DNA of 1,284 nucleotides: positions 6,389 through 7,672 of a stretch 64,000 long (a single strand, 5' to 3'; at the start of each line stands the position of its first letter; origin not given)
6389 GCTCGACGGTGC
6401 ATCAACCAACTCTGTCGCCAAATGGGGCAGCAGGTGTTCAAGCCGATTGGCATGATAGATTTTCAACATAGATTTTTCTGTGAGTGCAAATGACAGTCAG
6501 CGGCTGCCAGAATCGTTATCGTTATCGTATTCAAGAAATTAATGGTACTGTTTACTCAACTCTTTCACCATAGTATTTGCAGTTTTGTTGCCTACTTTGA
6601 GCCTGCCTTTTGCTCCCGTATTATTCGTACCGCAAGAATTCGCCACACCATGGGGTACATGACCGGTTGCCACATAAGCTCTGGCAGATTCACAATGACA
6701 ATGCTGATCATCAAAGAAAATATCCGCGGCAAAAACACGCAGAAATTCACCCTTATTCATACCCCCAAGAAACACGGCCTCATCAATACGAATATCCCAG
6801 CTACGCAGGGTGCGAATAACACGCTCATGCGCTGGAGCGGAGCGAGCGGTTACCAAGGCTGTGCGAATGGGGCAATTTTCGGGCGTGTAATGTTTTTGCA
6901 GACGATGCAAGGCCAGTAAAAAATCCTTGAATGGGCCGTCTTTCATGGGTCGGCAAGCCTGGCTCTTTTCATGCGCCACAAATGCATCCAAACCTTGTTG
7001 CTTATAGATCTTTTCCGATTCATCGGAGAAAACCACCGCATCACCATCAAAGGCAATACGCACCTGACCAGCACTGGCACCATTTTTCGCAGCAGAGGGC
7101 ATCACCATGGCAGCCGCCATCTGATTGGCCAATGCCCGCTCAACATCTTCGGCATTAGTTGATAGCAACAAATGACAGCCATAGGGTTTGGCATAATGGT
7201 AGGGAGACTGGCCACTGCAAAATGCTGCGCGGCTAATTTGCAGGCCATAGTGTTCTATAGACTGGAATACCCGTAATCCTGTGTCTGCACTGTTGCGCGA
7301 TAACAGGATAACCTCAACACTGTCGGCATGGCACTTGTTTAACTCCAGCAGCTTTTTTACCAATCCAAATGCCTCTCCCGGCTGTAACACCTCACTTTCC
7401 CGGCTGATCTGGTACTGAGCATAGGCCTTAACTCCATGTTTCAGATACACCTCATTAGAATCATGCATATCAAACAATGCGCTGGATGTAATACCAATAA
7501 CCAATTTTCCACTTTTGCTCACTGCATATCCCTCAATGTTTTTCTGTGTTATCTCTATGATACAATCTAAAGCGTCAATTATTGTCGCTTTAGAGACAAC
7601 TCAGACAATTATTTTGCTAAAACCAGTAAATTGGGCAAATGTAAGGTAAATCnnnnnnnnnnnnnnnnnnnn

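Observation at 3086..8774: WYL-domain regulator transcribed divergently from a 5'-nucleotidase-recC-recB gene string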

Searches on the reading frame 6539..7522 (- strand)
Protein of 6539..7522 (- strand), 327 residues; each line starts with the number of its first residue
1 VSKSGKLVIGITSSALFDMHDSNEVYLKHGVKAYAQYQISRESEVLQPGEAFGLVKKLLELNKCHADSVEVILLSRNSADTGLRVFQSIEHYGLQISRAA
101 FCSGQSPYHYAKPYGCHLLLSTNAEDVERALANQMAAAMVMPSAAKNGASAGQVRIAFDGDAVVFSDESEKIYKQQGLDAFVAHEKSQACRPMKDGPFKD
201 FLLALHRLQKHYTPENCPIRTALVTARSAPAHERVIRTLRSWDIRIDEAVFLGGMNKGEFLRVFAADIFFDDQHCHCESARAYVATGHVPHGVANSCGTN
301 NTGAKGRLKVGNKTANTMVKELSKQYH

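Call 5: search_protein_families(library=pfam, proteins=[window:6539-7522:-], max_evalue=0.01)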
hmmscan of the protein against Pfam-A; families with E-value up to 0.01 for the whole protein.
window:6539-7522:- (327 aa): 1 family
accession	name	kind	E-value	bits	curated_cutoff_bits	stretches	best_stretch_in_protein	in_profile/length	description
PF06189.17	5-nucleotidase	-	4.5e-129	430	28.2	1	3-295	5-301/302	5'-nucleotidase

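Call 6: search_protein_families(library=ncbifam, proteins=[window:6539-7522:-], max_evalue=0.01)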
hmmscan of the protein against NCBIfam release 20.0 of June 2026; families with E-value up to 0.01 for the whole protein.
window:6539-7522:- (327 aa): 0 families

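Call 7: search_protein_families(library=padloc, proteins=[window:6539-7522:-], max_evalue=0.01)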
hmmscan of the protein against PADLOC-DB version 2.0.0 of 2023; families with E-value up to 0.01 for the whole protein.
window:6539-7522:- (327 aa): 1 family
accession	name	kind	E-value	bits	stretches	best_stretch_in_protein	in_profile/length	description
PDLC04900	PDC-S08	-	2.3e-132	438.8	1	4-296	20-317/323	-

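Call 17: find_homologous_proteins(query=window:6539-7522:-, max_evalue=1e-20)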
Query window:6539-7522:- (327 aa): 8000 proteins with E <= 1e-20 among 8000 candidates; the best 120 are listed.
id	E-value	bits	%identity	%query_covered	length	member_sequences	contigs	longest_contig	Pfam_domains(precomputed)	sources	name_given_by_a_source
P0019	2.8e-218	741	100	100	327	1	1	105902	PF06189.18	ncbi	-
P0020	4.6e-143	494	70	100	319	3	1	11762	PF06189.18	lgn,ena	-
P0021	1.4e-134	466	65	99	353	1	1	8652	PF06189.18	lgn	-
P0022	1.3e-130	453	69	92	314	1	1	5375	PF06189.18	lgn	-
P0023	2.3e-123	429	66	91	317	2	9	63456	PF06189.18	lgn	-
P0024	2.1e-122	426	65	91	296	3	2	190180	PF06189.18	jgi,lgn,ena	-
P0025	2.8e-122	426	64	91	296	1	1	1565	PF06189.18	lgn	-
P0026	8.0e-122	424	66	91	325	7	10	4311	PF06189.18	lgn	-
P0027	8.4e-122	424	66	89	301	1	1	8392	PF06189.18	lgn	-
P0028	1.7e-121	423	65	89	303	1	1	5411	PF06189.18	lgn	-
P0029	2.0e-121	423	65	90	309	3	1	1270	PF06189.18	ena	-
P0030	2.8e-121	422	65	89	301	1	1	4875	PF06189.18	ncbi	-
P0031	3.0e-121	422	64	91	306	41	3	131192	PF06189.18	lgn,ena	-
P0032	4.8e-121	422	65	90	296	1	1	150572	PF06189.18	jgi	jgi:5'-nucleotidase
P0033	6.5e-121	421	66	89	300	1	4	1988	PF06189.18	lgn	-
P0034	7.1e-121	421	65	89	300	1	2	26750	PF06189.18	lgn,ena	-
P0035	7.4e-121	421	65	89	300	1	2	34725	PF06189.18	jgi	-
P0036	7.9e-121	421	65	89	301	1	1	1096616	PF06189.18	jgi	jgi:5'-nucleotidase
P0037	8.5e-121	421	64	90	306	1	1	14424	PF06189.18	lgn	-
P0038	9.4e-121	421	64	92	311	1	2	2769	PF06189.18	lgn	-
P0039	1.0e-120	421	65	89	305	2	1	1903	PF06189.18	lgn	-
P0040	1.1e-120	420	66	89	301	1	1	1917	PF06189.18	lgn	-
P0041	1.1e-120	420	64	89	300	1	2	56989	PF06189.18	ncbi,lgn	-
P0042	1.2e-120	420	65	89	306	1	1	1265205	PF06189.18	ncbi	-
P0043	1.2e-120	420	65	90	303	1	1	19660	PF06189.18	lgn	-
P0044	1.3e-120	420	66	89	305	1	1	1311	PF06189.18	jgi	jgi:5'-nucleotidase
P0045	1.4e-120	420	65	89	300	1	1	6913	PF06189.18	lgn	-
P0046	1.7e-120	420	65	89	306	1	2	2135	PF06189.18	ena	-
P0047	3.1e-120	419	64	89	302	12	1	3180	PF06189.18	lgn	-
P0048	3.3e-120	419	66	89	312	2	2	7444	PF06189.18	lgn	-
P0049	5.5e-120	418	63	92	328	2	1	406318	PF06189.18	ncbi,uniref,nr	ncbi:5'-nucleotidase [Pseudomaricurvus alkylphenolicus]|uniref:5'-nucleotidase n=1 Tax=Pseudomaricur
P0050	5.7e-120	418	65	89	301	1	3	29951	PF06189.18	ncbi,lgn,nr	ncbi:MAG: 5'-nucleotidase [Porticoccus sp.]|nr:5'-nucleotidase [Porticoccus sp.] MBQ0806738.1 5'-nuc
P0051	6.2e-120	418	63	90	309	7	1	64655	PF06189.18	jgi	jgi:5'-nucleotidase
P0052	6.9e-120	418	63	89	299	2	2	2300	PF06189.18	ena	-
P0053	7.1e-120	418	65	89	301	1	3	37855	PF06189.18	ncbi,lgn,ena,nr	ncbi:MAG TPA: 5'-nucleotidase [Porticoccus sp.]|nr:5'-nucleotidase [Porticoccus sp.]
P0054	8.9e-120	417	65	89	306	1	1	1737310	PF06189.18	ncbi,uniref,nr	ncbi:5'-nucleotidase [Pseudomaricurvus sp. HS19]|uniref:5'-nucleotidase n=1 Tax=Pseudomaricurvus sp.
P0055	9.1e-120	417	65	89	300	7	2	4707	PF06189.18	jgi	jgi:5'-nucleotidase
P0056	1.1e-119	417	62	91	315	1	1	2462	PF06189.18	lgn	-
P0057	1.1e-119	417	65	89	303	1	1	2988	PF06189.18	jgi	jgi:5'-nucleotidase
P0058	1.1e-119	417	64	89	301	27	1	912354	PF06189.18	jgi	-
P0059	1.3e-119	417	65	89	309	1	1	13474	PF06189.18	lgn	-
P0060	1.3e-119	417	64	89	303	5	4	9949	PF06189.18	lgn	-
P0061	1.4e-119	417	63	90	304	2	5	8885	PF06189.18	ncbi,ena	-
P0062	1.4e-119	417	65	89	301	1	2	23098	PF06189.18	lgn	-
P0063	1.5e-119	417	65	89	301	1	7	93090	PF06189.18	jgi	jgi:5'-nucleotidase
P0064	1.6e-119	417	65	89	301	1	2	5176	PF06189.18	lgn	-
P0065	1.6e-119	417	65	89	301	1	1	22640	PF06189.18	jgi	jgi:5'-nucleotidase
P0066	1.6e-119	417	64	89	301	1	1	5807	PF06189.18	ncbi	ncbi:MAG: 5'-nucleotidase [Porticoccus sp.]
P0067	1.7e-119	417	64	90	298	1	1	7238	PF06189.18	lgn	-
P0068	2.0e-119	416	64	89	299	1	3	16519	PF06189.18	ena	-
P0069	2.0e-119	416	64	90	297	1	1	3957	PF06189.18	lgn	-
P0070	2.2e-119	416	64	90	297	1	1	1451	PF06189.18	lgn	-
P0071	2.8e-119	416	65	89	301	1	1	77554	PF06189.18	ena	-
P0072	3.0e-119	416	64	89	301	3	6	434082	PF06189.18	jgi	-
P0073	4.1e-119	415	65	89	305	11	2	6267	PF06189.18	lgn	-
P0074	4.3e-119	415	64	91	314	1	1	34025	PF06189.18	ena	-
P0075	4.4e-119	415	67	89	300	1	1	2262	PF06189.18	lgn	-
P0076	5.1e-119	415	65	89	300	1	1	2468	PF06189.18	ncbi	-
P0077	5.3e-119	415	63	92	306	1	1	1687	PF06189.18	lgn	-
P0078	5.6e-119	415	64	91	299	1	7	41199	PF06189.18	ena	-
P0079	6.0e-119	415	64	90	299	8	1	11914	PF06189.18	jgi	-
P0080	6.8e-119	415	63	90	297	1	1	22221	PF06189.18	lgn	-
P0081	7.3e-119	414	62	89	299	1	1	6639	PF06189.18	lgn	-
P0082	7.4e-119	414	65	89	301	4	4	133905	PF06189.18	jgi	jgi:5'-nucleotidase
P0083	8.1e-119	414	62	91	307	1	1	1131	PF06189.18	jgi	jgi:5'-nucleotidase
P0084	8.4e-119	414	63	91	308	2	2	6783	PF06189.18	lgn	-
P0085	9.7e-119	414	65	89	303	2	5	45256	PF06189.18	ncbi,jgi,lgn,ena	-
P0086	1.1e-118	414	65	89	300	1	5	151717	PF06189.18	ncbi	-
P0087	1.1e-118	414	63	90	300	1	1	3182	PF06189.18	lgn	-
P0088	1.2e-118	414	66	89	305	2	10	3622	PF06189.18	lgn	-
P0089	1.2e-118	414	65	89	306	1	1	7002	PF06189.18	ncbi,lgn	ncbi:MAG: 5'-nucleotidase [Cellvibrionaceae bacterium]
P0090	1.3e-118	414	61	94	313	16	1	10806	PF06189.18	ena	-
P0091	1.3e-118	414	64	89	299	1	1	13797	PF06189.18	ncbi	-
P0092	1.3e-118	414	64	89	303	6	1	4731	PF06189.18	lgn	-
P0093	1.4e-118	414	64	90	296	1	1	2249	PF06189.18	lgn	-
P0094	1.4e-118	414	65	89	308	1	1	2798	PF06189.18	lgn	-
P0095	1.5e-118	413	66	89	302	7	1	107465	PF06189.18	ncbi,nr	ncbi:MAG: 5'-nucleotidase [Porticoccus sp.]|nr:5'-nucleotidase [Porticoccus sp.]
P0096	1.5e-118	413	63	90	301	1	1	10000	PF06189.18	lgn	-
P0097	1.8e-118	413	65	89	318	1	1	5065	PF06189.18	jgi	-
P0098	1.9e-118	413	64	90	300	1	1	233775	PF06189.18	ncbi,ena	-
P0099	2.2e-118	413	64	89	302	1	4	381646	PF06189.18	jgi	-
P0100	2.3e-118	413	63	90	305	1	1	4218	PF06189.18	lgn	-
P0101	2.8e-118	413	65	89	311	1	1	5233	PF06189.18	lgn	-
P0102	2.8e-118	413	65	89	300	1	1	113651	PF06189.18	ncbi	-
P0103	2.8e-118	413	64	89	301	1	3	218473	PF06189.18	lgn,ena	-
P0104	2.8e-118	413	63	89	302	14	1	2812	PF06189.18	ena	-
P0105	2.9e-118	413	63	91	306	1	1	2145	PF06189.18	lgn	-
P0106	3.0e-118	412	65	89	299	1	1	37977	PF06189.18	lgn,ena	-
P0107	3.1e-118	412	65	89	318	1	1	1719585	PF06189.18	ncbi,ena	-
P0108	3.1e-118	412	64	90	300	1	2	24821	PF06189.18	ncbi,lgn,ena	-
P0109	3.5e-118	412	64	90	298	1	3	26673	PF06189.18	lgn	-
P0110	3.5e-118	412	63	91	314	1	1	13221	PF06189.18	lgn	-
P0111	3.6e-118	412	62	91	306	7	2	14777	PF06189.18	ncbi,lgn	-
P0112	3.8e-118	412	65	89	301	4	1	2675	PF06189.18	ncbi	-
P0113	4.1e-118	412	63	90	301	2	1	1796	PF06189.18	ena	-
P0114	4.5e-118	412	64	89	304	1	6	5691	PF06189.18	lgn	-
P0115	4.6e-118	412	64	89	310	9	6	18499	PF06189.18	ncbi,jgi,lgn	jgi:5'-nucleotidase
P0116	4.6e-118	412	64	89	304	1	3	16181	PF06189.18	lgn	-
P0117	4.9e-118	412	64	89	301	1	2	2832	PF06189.18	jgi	jgi:5'-nucleotidase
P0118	5.1e-118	412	61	89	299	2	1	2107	PF06189.18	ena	-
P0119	5.7e-118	412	64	89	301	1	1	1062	PF06189.18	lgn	-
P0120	6.4e-118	411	63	90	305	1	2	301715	PF06189.18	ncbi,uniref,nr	ncbi:5'-nucleotidase [Aestuariirhabdus sp. Z084]|uniref:5'-nucleotidase n=1 Tax=Aestuariirhabdus hal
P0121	6.5e-118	411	64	89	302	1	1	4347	PF06189.18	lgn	-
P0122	6.6e-118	411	64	89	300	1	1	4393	PF06189.18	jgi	jgi:5'-nucleotidase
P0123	6.7e-118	411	64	88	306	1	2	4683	PF06189.18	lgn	-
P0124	6.9e-118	411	63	89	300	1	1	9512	PF06189.18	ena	-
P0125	7.3e-118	411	64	90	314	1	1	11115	PF06189.18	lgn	-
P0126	8.2e-118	411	63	90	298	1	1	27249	PF06189.18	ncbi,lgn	-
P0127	8.4e-118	411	64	89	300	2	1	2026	PF06189.18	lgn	-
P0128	9.2e-118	411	64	88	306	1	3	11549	PF06189.18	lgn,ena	-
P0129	9.2e-118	411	65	89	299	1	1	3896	PF06189.18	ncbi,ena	-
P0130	9.8e-118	411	65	89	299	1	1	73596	PF06189.18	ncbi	-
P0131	1.0e-117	411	65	89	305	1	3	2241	PF06189.18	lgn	-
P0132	1.0e-117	411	64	88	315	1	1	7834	PF06189.18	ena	-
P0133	1.1e-117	411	64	89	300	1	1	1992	PF06189.18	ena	-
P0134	1.1e-117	411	63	90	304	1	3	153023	PF06189.18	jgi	jgi:5'-nucleotidase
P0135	1.1e-117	411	64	90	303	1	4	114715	PF06189.18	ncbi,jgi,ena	-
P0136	1.2e-117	411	64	89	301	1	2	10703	PF06189.18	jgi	-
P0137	1.2e-117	410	64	89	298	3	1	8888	PF06189.18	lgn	-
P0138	1.2e-117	410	62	91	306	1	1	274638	PF06189.18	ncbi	ncbi:MAG: 5'-nucleotidase [Cellvibrionaceae bacterium]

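Call 18: find_related_loci(query=window:6539-7522:-, collection=genome_contigs, flank=8000)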
Query window:6539-7522:- (327 aa) in genome_contigs; peptide patterns used: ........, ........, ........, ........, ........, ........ (x = any residue, [..] = any of these).
157 stretches matched a pattern; 12 encode a relative of the query (tblastn E <= 1e-3); 12 distinct loci.
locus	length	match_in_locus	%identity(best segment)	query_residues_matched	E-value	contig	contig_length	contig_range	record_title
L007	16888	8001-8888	62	2-295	1e-121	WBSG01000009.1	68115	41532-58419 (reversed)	Betaproteobacteria bacterium SCN2 NODE_20_length_68115_cov_44.990081, whole genome shotgun sequence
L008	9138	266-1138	63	6-295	1e-119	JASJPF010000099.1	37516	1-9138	MAG: Thiobacillus sp. isolate MAG_58 NODE_611_length_37516_cov_6.711940, whole genome shotgun sequence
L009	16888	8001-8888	61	6-295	4e-119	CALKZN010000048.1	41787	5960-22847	MAG: uncultured Arenicellaceae bacterium isolate R3_Bin_Bin_161_1 genome assembly, contig: c_000002899454, whole genome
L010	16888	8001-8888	61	6-295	1e-116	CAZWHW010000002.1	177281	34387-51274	MAG TPA_asm: uncultured Gammaproteobacteria bacterium isolate SRP114822_co1_78 genome assembly, contig: NODE_6_length_17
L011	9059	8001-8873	60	6-295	3e-115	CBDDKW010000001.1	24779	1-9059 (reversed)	MAG: Gammaproteobacteria bacterium isolate 2c2e90b9-7525-47a9-86f4-28b6ddb71168 genome assembly, contig: contig_1, whole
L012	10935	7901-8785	59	2-295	4e-114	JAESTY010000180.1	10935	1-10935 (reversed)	MAG: Immundisolibacteraceae bacterium isolate NORP326 CoAssembly_2096373, whole genome shotgun sequence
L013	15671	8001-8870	57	7-295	1e-112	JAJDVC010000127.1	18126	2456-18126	MAG: Gammaproteobacteria bacterium isolate jk18x22bins.18 k141_803510, whole genome shotgun sequence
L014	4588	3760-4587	62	6-280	2e-112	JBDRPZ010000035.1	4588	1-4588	MAG: Pseudomonadota bacterium isolate MEGAHIT-group-2.141 k141_50126, whole genome shotgun sequence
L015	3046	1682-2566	60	2-295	4e-114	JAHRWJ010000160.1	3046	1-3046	MAG: Immundisolibacteraceae bacterium isolate DC_out105 k91_1841252, whole genome shotgun sequence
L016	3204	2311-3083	62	6-262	4e-85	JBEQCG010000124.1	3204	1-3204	MAG: Thiobacillus sp. isolate 05_S201.semibin_refined.049_sub NODE_19167_length_3204_cov_12.784205, whole genome shotgun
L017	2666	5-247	81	215-295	8e-42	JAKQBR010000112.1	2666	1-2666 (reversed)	MAG: Deltaproteobacteria bacterium isolate USCA_metabat.134_sub k141_1639954, whole genome shotgun sequence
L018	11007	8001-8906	59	6-301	1e-117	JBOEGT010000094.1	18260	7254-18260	MAG: Arenicella sp. isolate PBSAgam3 PBSA13_contig_2733, whole genome shotgun sequence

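Call 21: find_encoding_contigs(protein=P0024, flank=8000, max_places=2)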
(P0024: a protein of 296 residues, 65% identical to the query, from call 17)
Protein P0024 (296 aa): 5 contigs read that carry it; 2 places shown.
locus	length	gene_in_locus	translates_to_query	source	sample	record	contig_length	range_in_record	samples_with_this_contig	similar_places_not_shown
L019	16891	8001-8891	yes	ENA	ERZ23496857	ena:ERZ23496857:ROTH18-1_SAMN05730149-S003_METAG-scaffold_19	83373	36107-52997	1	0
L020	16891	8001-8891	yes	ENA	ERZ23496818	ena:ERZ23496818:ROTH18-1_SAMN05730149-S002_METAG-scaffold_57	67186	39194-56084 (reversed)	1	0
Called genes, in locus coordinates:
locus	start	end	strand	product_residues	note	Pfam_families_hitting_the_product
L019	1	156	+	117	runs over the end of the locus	PF07238:PilZ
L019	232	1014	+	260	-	PF01026:TatD_DNase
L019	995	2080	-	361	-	PF13528:Glyco_trans_1_3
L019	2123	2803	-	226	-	PF01569:PAP2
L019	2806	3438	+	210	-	PF08761:dUTPase_2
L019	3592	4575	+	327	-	PF00056:Ldh_1_N, PF02866:Ldh_1_C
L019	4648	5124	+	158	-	PF08534:Redoxin, PF00578:AhpC-TSA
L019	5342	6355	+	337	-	PF12833:HTH_18, PF00165:HTH_AraC (weak)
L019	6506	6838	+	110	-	PF02699:YajC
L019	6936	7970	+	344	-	PF00291:PALP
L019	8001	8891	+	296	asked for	PF06189:5-nucleotidase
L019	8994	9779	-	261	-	PF01925:TauE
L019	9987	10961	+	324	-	PF00126:HTH_1, PF03466:LysR_substrate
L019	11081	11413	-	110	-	-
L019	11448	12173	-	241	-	PF01507:PAPS_reduct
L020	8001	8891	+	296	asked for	PF06189:5-nucleotidase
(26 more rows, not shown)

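Call 22: find_encoding_contigs(protein=P0120, flank=8000, max_places=2)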
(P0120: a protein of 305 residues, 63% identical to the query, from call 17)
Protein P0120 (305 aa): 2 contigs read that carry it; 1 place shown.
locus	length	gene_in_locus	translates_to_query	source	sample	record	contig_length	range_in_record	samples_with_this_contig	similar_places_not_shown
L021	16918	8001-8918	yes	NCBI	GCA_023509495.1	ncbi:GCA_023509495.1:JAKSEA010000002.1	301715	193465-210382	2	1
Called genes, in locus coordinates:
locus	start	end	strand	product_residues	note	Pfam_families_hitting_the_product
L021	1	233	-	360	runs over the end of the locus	PF10023:Aminopep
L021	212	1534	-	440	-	PF01554:MatE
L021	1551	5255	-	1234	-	PF02574:S-methyl_trans, PF00809:Pterin_bind, PF02607:B12-binding_2, PF02310:B12-binding, PF02965:Met_synt_B12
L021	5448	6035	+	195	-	PF01521:Fe-S_biosyn, PF01106:NifU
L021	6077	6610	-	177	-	PF03449:GreA_GreB_N, PF01272:GreA_GreB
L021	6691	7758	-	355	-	PF00793:DAHP_synth_1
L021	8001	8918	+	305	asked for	PF06189:5-nucleotidase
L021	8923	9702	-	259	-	PF01925:TauE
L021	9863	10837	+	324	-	PF00126:HTH_1, PF03466:LysR_substrate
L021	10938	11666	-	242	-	PF01507:PAPS_reduct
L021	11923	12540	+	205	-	PF00702:Hydrolase, PF12710:HAD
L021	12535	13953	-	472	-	PF04715:, PF00425:Chorismate_bind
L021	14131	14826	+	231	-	PF00392:GntR, PF07729:FCD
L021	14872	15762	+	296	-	PF13714:PEP_mutase, PF00463:ICL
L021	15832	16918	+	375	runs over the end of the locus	PF00285:Citrate_synt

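Call 33: search_solved_structures(query=window:6539-7522:-, max_evalue=1)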
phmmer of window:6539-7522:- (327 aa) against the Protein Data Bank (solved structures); distinct sequences matched with E-value up to 1: 2.
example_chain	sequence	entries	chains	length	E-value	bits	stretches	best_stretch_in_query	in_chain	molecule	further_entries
7kzp_P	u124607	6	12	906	0.24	13.7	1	217-288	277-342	Fanconi anemia core complex-associated protein 100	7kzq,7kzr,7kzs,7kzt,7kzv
7oeq_A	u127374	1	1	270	0.9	11.8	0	47-102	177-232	Mevalonyl-coenzyme A hydratase sidH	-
